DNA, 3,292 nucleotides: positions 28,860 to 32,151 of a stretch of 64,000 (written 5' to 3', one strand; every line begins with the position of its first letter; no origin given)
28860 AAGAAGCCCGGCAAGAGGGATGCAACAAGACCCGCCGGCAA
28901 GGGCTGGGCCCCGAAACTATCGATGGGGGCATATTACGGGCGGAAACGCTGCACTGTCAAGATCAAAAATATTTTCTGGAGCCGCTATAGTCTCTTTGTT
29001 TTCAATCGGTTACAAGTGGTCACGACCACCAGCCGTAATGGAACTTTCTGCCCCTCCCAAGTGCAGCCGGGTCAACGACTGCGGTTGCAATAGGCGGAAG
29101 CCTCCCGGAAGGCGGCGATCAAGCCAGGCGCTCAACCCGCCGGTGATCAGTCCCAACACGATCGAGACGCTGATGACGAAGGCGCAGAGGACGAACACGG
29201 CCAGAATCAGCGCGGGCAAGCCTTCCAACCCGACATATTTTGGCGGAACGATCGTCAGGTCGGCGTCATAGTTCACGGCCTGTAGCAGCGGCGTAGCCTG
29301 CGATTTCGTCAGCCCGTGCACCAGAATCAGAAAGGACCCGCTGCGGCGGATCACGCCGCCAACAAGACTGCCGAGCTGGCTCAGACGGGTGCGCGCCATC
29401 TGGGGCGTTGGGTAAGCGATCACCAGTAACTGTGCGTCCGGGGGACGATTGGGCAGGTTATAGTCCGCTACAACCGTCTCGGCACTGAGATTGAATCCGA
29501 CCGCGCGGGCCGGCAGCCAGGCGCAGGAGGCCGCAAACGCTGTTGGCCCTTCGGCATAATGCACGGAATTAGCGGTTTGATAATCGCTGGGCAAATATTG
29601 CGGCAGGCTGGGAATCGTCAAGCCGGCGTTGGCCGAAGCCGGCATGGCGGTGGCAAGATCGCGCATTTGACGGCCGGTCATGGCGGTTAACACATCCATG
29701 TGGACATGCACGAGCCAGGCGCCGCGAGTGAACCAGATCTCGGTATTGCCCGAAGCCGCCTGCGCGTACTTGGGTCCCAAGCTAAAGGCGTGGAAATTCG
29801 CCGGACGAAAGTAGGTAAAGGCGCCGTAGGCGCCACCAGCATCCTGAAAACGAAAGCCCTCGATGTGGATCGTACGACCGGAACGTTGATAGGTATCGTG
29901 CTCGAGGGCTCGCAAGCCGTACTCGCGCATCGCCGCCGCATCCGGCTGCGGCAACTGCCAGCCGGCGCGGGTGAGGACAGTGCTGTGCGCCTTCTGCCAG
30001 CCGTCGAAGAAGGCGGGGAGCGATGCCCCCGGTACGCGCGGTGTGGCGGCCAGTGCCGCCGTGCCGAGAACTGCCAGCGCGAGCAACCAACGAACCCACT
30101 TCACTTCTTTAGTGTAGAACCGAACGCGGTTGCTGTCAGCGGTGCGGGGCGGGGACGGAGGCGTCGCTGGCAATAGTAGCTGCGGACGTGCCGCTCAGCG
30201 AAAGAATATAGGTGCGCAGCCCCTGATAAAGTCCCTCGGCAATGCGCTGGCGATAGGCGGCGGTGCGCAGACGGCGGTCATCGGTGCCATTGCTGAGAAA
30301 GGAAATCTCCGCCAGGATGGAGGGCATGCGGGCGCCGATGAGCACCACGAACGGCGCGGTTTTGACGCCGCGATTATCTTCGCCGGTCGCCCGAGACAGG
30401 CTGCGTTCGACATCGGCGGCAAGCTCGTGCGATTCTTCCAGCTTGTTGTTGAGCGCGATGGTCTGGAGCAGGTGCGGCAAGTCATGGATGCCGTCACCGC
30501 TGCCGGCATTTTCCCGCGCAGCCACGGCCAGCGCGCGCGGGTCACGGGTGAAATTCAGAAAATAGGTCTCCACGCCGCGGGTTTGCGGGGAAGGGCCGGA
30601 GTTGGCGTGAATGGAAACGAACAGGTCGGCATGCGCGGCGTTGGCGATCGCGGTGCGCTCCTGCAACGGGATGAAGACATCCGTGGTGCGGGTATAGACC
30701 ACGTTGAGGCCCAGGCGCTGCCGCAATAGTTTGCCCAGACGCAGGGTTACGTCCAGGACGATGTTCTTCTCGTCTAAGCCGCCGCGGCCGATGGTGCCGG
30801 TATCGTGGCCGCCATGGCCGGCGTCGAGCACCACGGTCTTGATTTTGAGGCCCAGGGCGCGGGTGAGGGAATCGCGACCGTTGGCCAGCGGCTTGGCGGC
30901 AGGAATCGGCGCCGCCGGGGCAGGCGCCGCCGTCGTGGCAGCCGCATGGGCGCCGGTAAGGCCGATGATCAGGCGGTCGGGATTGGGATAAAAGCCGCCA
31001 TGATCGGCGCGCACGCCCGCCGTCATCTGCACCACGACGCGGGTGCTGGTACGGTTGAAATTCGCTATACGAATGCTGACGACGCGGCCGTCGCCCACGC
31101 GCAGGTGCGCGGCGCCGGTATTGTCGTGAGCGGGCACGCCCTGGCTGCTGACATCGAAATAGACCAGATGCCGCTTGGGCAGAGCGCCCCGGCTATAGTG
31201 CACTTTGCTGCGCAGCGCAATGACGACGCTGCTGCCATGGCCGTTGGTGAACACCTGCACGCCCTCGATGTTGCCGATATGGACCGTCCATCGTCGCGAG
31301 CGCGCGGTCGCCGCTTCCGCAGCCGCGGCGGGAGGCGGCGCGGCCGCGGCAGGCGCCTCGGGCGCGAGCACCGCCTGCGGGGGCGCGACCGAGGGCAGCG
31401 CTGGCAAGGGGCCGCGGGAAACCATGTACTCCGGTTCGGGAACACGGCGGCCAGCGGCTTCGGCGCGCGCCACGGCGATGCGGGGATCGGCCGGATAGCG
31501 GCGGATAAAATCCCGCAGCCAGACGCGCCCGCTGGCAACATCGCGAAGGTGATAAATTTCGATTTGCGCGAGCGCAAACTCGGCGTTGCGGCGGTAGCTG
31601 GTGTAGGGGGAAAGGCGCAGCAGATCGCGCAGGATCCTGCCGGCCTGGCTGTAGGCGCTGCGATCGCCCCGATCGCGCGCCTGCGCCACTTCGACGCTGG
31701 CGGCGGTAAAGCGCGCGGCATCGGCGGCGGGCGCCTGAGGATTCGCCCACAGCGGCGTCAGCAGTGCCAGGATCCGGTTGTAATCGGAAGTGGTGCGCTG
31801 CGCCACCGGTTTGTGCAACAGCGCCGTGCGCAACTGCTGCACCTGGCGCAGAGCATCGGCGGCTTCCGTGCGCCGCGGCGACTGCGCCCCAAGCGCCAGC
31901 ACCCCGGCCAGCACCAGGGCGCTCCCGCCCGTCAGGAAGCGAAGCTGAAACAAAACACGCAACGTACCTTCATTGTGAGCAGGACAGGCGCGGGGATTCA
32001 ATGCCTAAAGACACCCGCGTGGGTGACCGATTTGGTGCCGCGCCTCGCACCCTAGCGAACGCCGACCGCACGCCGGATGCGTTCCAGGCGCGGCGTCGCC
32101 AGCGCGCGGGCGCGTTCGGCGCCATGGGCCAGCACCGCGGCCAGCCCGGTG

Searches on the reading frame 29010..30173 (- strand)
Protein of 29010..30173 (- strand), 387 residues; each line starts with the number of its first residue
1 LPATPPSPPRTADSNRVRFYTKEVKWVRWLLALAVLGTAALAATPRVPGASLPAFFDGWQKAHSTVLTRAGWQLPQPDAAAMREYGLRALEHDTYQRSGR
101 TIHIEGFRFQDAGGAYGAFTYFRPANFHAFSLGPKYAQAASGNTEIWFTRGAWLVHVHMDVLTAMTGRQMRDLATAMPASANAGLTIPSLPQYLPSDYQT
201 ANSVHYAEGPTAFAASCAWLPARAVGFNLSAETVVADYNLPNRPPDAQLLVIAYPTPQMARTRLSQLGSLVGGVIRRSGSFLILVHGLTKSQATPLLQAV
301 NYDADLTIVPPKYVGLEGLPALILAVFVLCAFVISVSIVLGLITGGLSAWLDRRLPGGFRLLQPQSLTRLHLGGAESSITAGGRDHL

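Call 57: search_protein_families(library=pfam, proteins=[window:29010-30173:-], max_evalue=0.001)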
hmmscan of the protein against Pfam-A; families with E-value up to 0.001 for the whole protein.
window:29010-30173:- (387 aa): 1 family
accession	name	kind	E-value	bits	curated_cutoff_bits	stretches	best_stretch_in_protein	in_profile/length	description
PF20244.3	DUF6599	-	2.9e-20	73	27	1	79-254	26-185/186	Family of unknown function (DUF6599)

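Call 87: search_protein_families(library=ncbifam, proteins=[window:29010-30173:-], max_evalue=0.001)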
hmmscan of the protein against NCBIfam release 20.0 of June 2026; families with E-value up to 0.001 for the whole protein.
window:29010-30173:- (387 aa): 0 families

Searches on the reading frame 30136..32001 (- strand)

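Call 57: search_protein_families(library=pfam, proteins=[window:30136-32001:-], max_evalue=0.001)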
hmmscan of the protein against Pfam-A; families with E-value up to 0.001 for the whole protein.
window:30136-32001:- (621 aa): 1 family
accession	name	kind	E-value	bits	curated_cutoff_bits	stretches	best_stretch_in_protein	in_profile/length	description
PF01520.23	Amidase_3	-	2.3e-51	174.7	27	1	390-596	1-173/174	N-acetylmuramoyl-L-alanine amidase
